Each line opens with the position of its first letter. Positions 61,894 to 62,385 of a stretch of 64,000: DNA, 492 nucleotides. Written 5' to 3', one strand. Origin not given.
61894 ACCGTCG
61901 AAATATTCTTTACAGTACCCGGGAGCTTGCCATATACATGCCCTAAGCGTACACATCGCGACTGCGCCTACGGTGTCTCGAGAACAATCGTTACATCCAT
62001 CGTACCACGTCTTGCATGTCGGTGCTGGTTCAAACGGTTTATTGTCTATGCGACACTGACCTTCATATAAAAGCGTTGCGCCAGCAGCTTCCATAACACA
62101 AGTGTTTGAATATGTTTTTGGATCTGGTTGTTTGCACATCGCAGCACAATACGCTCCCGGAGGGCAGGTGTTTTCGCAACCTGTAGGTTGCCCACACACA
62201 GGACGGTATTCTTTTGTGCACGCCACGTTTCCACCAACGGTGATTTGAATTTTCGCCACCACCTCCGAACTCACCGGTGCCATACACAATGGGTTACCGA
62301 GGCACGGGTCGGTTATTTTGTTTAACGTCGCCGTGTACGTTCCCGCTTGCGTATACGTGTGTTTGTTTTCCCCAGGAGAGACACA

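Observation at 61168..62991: Kazal-type protease-inhibitor-like domains in bacterial secreted proteins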

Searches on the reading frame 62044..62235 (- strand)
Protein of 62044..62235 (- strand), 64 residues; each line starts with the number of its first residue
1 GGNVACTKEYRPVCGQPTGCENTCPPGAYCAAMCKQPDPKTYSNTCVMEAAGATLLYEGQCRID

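Call 6: search_protein_families(library=pfam, proteins=[window:62044-62235:-], max_evalue=10)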
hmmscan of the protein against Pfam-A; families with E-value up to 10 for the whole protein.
seq(64 aa): 3 families
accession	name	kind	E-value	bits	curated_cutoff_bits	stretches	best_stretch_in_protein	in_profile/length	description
PF00050.26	Kazal_1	-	0.0014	19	21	2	5-16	8-19/49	Kazal-type serine protease inhibitor domain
PF07648.20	Kazal_2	-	0.095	13.3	22.8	2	20-54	2-34/48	Kazal-type serine protease inhibitor domain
PF13885.11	Keratin_B2_2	-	1.7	9.1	27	1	10-37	17-44/45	Keratin, high sulfur B2 protein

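Call 7: search_solved_structures(query=window:62044-62235:-, max_evalue=10, show_alignments=3)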
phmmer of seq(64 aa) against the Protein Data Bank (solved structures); distinct sequences matched with E-value up to 10: 37.
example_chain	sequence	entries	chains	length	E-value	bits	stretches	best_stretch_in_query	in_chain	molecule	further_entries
2m5x_A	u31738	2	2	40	5.9e-05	26.6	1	38-61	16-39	Silk protease inhibitor 2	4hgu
1hja_I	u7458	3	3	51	0.013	19.2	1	4-24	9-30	OVOMUCOID INHIBITOR | Ovomucoid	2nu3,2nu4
2kmo_A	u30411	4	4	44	0.014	19.1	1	38-62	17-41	Leech-derived tryptase inhibitor C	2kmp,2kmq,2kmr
1an1_I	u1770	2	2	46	0.016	18.9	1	38-62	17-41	TRYPTASE INHIBITOR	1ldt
1yu6_C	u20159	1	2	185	0.018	18.7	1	5-19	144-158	Ovomucoid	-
2nu2_I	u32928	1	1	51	0.034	17.8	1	4-24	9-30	Ovomucoid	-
2sgq_I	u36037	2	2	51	0.046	17.4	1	4-24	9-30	Ovomucoid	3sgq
1sge_I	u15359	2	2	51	0.048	17.4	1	4-24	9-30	Ovomucoid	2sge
1sgn_I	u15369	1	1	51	0.059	17.1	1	4-24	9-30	Ovomucoid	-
1ct0_I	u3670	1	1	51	0.061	17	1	4-24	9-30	OVOMUCOID INHIBITOR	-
1sgd_I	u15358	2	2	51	0.073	16.8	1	4-24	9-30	Ovomucoid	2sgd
2nu1_I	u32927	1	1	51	0.074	16.8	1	4-24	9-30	Ovomucoid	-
2erw_A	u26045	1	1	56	0.075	16.8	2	5-36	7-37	serine protease inhibitor infestin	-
1ds2_I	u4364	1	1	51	0.086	16.6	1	4-24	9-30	OVOMUCOID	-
2gkt_I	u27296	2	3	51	0.086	16.6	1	4-33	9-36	Ovomucoid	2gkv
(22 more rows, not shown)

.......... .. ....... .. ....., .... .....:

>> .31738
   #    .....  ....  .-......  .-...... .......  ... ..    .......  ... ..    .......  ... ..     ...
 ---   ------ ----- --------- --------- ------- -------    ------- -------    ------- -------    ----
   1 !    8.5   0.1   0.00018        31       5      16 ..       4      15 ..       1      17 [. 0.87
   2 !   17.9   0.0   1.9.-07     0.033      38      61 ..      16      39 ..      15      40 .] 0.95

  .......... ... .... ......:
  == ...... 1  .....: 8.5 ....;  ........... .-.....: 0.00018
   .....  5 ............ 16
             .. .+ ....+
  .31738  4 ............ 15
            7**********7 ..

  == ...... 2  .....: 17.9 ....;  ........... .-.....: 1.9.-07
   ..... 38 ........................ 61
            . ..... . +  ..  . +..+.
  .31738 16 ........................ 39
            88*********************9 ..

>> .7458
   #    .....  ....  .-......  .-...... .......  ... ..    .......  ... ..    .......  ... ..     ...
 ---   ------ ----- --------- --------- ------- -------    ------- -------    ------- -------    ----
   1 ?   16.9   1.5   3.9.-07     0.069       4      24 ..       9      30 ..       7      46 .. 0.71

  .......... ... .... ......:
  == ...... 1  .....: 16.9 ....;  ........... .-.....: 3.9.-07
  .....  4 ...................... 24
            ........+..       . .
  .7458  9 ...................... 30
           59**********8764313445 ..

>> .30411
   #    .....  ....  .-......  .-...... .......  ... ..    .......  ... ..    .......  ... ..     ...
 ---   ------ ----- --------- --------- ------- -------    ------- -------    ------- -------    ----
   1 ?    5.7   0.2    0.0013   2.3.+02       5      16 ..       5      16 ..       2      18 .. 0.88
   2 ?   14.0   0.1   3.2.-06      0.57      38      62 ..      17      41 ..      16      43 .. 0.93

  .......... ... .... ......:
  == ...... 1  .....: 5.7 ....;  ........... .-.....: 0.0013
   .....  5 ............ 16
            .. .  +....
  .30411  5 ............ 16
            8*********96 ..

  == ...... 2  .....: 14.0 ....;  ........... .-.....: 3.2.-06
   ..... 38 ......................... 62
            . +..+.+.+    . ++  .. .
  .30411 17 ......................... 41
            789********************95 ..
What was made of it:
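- Closest known: Galleria mellonella silk protease inhibitor 2. Same: It has the same 14 residues between the fourth and sixth cysteines (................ against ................) and the same loop frame C-T-x-E-aromatic-x-P-V-C-G (call 7).
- Closest known: Turkey/silver pheasant ovomucoid third domain. Same: The reactive loop is nearly identical: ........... here against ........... in an ovomucoid P1-Lys variant (call 7).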

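Call 19: search_solved_structures(query=A1, max_evalue=10, show_alignments=3)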
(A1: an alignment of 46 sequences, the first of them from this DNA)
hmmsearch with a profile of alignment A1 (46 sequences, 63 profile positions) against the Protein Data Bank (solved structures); distinct sequences matched with E-value up to 10: 55.
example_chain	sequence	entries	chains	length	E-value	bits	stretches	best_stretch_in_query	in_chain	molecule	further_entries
2m5x_A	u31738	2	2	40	5.5e-08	36.1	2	37-60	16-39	Silk protease inhibitor 2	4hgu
1y1c_A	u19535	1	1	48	6.7e-05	26.2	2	2-15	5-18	Elastase inhibitor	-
1y1b_A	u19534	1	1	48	7.7e-05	26.1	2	3-15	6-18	Elastase inhibitor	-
3qtl_D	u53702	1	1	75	0.00012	25.4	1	3-30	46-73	Kazal-type serine protease inhibitor SPI-1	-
2erw_A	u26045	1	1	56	0.00044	23.6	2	38-62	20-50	serine protease inhibitor infestin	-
1iy5_A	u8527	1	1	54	0.0074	19.7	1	4-15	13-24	OMSVP3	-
1hja_I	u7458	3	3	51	0.0077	19.6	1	4-15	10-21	OVOMUCOID INHIBITOR | Ovomucoid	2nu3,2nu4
2ovo_A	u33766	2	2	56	0.0082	19.6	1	4-15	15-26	OVOMUCOID THIRD DOMAIN | OVOMUCOID THIRD DOMAIN CLEAVED RDI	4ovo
1sge_I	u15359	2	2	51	0.0084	19.5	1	4-15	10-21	Ovomucoid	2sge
2sgq_I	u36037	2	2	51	0.0099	19.3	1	4-15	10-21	Ovomucoid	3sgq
1sgn_I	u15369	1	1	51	0.01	19.3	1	4-15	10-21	Ovomucoid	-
1sgd_I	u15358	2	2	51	0.01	19.2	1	4-15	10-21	Ovomucoid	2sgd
2nu1_I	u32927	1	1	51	0.011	19.2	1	4-15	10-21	Ovomucoid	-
1ct0_I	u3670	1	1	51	0.013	18.9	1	4-15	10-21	OVOMUCOID INHIBITOR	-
2nu2_I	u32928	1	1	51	0.013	18.9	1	4-15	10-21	Ovomucoid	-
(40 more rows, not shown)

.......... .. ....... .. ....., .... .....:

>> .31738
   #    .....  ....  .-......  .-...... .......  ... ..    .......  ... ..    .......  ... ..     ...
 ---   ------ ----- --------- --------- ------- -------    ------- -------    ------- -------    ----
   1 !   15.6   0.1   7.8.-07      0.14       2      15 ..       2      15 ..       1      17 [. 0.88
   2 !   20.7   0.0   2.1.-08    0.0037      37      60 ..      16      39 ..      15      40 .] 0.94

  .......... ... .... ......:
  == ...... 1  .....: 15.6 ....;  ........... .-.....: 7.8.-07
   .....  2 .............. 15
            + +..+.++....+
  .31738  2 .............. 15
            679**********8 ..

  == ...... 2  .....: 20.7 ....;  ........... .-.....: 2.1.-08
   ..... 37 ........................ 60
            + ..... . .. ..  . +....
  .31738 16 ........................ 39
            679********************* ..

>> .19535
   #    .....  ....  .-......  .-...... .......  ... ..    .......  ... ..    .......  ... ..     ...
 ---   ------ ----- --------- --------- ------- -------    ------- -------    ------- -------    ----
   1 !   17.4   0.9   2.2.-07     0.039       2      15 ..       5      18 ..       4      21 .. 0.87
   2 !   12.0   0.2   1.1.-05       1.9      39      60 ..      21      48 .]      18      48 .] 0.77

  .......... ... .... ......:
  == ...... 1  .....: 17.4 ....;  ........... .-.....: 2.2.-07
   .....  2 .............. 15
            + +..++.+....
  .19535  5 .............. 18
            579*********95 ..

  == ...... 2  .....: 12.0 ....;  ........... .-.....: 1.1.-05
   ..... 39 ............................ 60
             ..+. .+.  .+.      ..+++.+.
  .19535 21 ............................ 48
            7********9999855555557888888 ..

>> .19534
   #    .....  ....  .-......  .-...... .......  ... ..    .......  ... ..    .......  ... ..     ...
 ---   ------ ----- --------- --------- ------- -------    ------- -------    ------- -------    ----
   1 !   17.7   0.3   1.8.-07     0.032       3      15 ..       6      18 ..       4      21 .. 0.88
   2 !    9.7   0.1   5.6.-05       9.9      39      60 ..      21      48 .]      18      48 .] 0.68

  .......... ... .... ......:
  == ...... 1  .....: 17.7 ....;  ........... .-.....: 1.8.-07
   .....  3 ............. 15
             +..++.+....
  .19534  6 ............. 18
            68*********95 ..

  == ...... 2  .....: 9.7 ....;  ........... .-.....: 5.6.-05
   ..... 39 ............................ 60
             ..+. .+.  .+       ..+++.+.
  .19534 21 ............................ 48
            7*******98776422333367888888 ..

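Call 35: predict_structure(alignment_id=A1)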
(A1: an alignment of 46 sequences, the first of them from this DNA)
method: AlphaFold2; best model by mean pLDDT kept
length: 63 residues; sequences in the alignment: 46
mean_pLDDT: 83.8   pTM: 0.61
mean pLDDT of the five models: 83.8, 83.5, 81.7, 80.8, 79.1
residues with pLDDT >= 90: 32; 70-90: 18; 50-70: 13; < 50: 0
segments of 3 or more residues with pLDDT < 50: none
pLDDT, mean of each block of 10 residues (from residue 1): 81 89 67 84 93 93 72
secondary structure, 60 per line:
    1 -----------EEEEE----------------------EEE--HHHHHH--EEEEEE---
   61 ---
elements in order: E12-16 E39-41 H44-49 E52-57
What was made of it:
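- On Kazal-type inhibitor domain (Pfam Kazal_1/Kazal_2; MEROPS I1): The AF2 model has strands at 12-16, 39-41 and 52-57 and a helix at 44-49, with pLDDT 83.8 (call 35).
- The AF2 model has pLDDT 83.8 and strand-strand-helix-strand order (call 35). The insertion is modelled with low confidence (mean pLDDT 67 for residues 21-30; call 35), and I could not show that it leaves the protease-binding face free.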

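Call 40: fold_search(model_id=the predicted structure, library=pdb)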
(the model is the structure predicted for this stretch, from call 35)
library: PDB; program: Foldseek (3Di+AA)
matches with E <= 10: 10; with E <= 0.001: 0
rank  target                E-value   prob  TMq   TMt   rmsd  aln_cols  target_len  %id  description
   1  4hgu                  8.5e-02  1.00  0.57  0.85   1.6        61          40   33  Crystal Structure of Galleria mellonella Silk Protease Inhibitor 2 (released 2013-10-09)
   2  2kmo_MODEL_1_A        4.5e-01  0.97  0.53  0.73   5.3        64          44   25  Solution structure of native Leech-derived tryptase inhibitor, LDTI (released 2009-11-10)
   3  1ldt_L                5.4e-01  0.99  0.54  0.74   2.3        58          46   28  COMPLEX OF LEECH-DERIVED TRYPTASE INHIBITOR WITH PORCINE TRYPSIN (released 1998-05-20)
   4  7eyd_N1               2.4e+00  0.09  0.34  0.12   7.6        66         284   11  Cryo-EM structure of cyanobacterial phycobilisome from Anabaena sp. PCC 7120 (released 2021-10-06)
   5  1t8s_A                6.1e+00  0.03  0.26  0.07   9.0        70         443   14  Crystal Structure of E.coli AMP Nucleosidase complexed with formicin 5'-monophosphate (released 2004-08-17)
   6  9k9w_N2               6.9e+00  0.04  0.29  0.27   8.6        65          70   14  structure of bundle-shaped PBS with short rod (released 2025-12-03)
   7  7ckq_H                7.3e+00  0.04  0.32  0.33   7.1        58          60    5  The cryo-EM structure of B. subtilis BmrR transcription activation complex (released 2020-12-16)
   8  6i0i_A                8.3e+00  0.11  0.42  0.26   5.5        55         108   22  Structure of the streptomyces subtilisin and TAMP inhibitor (SSTI) (released 2019-09-04)
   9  7eyd_N3               8.8e+00  0.04  0.37  0.39   5.8        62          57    8  Cryo-EM structure of cyanobacterial phycobilisome from Anabaena sp. PCC 7120 (released 2021-10-06)
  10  9wg7_Y1               9.3e+00  0.04  0.31  0.33   6.7        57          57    9  The structure of phycobilisome with a bicylindrical core from the cyanobacterium Synechococcus elongatus PCC 7942 (released 2026-04-01)
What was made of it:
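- On Kazal-type inhibitor domain (Pfam Kazal_1/Kazal_2; MEROPS I1): Its three best PDB matches are Kazal inhibitors (call 40).
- Closest known: Galleria mellonella silk protease inhibitor 2. Same: It is the best sequence hit (E 5.5e-8; call 19) and the best fold hit (prob 1.00, TM 0.85, rmsd 1.6 A, 33% identity; call 40).
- Its three best PDB fold matches are SPI2 (prob 1.00, TM 0.85, rmsd 1.6 A) and LDTI (call 40). The two-disulfide moth Kazal SPI2 is named a protease inhibitor in its PDB entry (4HGU; call 40).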

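Call 43: search_protein_families(library=pfam, alignment_id=A1, max_evalue=0.01)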
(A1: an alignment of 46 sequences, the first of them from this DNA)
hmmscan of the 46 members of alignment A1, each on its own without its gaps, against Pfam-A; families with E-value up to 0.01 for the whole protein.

A. member 1, seq(63 aa): 1 family
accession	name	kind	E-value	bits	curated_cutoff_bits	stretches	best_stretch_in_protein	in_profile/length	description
PF00050.26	Kazal_1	-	0.0014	19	21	0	4-15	8-19/49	Kazal-type serine protease inhibitor domain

B. families by the number of members that match (of 46 scanned): 2 families
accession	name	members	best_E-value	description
PF00050.26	Kazal_1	23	6.4e-05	Kazal-type serine protease inhibitor domain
PF07648.20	Kazal_2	2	0.0056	Kazal-type serine protease inhibitor domain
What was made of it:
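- On Kazal-type inhibitor domain (Pfam Kazal_1/Kazal_2; MEROPS I1): 23 of 46 related domains reach E <= 0.01, and only Kazal families are hit (call 43).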

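Call 52: search_protein_representatives(alignment_id=A1)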
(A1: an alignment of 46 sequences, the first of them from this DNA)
Query: 46 sequences, 63 profile positions. Proteins with E-value up to 0.001 (for the whole library): 1446; up to 1e-10: 298; up to 1e-30: 21. The best 150 are listed.
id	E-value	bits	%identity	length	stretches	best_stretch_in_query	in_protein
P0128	6.2e-48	177.0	-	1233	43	20-61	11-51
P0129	7.7e-46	170.3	-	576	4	2-62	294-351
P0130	7.0e-40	151.2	-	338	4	2-62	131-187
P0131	3.7e-39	148.8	-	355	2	2-61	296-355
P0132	1.3e-37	143.9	-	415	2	3-61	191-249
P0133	7.1e-37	141.5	-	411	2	2-62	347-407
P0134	1.3e-36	140.7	-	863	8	3-61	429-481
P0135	3.2e-36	139.4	-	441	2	2-62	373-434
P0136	5.4e-36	138.7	-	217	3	2-62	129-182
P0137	7.2e-36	138.3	-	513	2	4-61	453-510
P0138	1.8e-35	137.0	-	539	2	4-61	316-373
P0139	4.8e-35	135.7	-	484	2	3-62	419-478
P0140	6.8e-35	135.2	-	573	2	2-62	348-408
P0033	1.8e-32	127.4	-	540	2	3-62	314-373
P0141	3.7e-32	126.4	-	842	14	36-61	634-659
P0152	3.8e-29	116.8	-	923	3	2-61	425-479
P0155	1.7e-28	114.7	-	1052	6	2-62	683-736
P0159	1.3e-27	111.9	-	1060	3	4-62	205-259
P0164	1.7e-26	108.3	-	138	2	2-62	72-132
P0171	9.0e-26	106.0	-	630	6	3-62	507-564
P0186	5.9e-22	93.7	-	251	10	38-62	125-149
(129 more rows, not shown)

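Call 54: list_cluster_members(proteins=[P0128, P0129, P0130, P0134, P0136, P0141, P0152, P0155, P0159, P0171])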
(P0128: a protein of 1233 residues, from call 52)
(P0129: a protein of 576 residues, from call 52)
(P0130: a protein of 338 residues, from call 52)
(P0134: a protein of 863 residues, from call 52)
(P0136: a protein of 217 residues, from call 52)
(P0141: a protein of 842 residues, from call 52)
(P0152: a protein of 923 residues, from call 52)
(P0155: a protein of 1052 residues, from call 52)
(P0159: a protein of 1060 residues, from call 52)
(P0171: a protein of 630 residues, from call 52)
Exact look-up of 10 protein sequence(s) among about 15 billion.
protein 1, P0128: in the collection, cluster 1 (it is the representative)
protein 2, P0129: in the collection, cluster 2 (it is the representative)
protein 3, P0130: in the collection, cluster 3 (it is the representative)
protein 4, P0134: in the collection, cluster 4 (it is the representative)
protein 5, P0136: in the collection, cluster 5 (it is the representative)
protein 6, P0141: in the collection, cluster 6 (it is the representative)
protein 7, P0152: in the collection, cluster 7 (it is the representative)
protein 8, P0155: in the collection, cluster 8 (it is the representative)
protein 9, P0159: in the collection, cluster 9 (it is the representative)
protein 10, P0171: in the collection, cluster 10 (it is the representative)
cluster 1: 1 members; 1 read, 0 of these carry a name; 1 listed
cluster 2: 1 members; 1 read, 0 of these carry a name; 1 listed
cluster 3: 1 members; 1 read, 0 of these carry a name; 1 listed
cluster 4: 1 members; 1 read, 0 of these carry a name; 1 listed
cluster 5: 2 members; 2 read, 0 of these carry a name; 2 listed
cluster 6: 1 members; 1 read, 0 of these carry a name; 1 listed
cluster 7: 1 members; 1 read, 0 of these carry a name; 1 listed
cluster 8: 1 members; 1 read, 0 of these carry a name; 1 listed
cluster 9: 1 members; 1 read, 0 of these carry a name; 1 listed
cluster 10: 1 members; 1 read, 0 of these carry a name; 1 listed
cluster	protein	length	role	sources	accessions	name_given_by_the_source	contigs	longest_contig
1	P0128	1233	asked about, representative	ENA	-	-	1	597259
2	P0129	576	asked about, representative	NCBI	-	-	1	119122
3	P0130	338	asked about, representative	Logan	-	-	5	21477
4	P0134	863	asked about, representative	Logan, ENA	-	-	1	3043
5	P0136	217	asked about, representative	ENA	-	-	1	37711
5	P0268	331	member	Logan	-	-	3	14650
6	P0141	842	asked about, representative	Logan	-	-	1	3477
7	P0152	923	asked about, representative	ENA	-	-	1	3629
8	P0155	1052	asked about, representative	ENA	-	-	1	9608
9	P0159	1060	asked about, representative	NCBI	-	-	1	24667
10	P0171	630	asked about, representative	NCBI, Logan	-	-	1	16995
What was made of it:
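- Tried and rejected: The cluster look-up of ten representative-search hits gave no names or taxonomy (call 54).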

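Call 74: find_related_loci(query=A1, collection=viral_contigs, flank=3000)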
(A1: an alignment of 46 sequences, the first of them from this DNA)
Query A1 (63 aa) in viral_contigs; peptide patterns used: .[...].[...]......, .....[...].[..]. (x = any residue, [..] = any of these).
17 stretches matched a pattern, but none encodes a relative of the query by tblastn (E <= 1e-3).
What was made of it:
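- Tried and rejected: There are no viral relatives of the Kazal-like head (call 74).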

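Call 77: search_protein_families(library=pfam, proteins=[P0129, P0130, P0136, P0186, P0128, P0164], max_evalue=0.01)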
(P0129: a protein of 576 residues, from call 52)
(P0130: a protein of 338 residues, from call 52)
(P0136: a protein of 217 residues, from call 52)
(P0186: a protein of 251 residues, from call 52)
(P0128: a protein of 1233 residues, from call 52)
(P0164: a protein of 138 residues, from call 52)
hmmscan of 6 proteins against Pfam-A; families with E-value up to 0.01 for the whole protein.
P0129 (576 aa): 1 family
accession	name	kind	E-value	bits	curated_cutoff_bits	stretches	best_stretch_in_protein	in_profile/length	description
PF00050.26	Kazal_1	-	9.4e-08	32.4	21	0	32-46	3-19/49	Kazal-type serine protease inhibitor domain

P0130 (338 aa): 2 families
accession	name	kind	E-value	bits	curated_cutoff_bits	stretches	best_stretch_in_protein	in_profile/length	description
PF00050.26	Kazal_1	-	4.3e-08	33.5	21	0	185-206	1-19/49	Kazal-type serine protease inhibitor domain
PF07648.20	Kazal_2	-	0.0091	16.5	22.8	0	258-268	5-16/48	Kazal-type serine protease inhibitor domain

P0136 (217 aa): 2 families
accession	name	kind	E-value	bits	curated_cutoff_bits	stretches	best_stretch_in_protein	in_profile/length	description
PF00050.26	Kazal_1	-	8.6e-14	51.7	21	0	125-142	4-19/49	Kazal-type serine protease inhibitor domain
PF07648.20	Kazal_2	-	0.0037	17.8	22.8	0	129-172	3-33/48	Kazal-type serine protease inhibitor domain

P0186 (251 aa): 3 families
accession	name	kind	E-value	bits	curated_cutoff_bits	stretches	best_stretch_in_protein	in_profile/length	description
PF00050.26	Kazal_1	-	4.8e-46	155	21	5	62-91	5-31/49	Kazal-type serine protease inhibitor domain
PF07648.20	Kazal_2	-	2.3e-36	124.1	22.8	5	155-190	2-45/48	Kazal-type serine protease inhibitor domain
PF21287.3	Kazal_CFAI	-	3.8e-06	27.6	27.7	0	159-182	7-30/46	Complement factor I, KAZAL domain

P0128 (1233 aa): 3 families
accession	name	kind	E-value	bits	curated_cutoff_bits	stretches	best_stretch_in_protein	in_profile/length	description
PF00050.26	Kazal_1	-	4.9e-160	519.9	21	22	278-303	7-29/49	Kazal-type serine protease inhibitor domain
PF07648.20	Kazal_2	-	1.3e-90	297.8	22.8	22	1158-1200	3-48/48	Kazal-type serine protease inhibitor domain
PF11781.13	Zn_ribbon_RRN7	-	1.5e-11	44.1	27.1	0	65-75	1-11/32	Zinc-finger of RNA-polymerase I-specific TFIIB, Rrn7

P0164 (138 aa): 1 family
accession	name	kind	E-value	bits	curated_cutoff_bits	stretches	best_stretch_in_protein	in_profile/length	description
PF05375.19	Pacifastin_I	-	0.00081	19.5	27.9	1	28-54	6-31/40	Pacifastin inhibitor (LCMII)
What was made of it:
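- P0128 scores E 6e-48 there and 520 bits on Pfam Kazal_1 (calls 52, 77). Insertion-bearing tandem arrays pass the Kazal_1 cut-off (P0136 51.7 bits; call 77).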
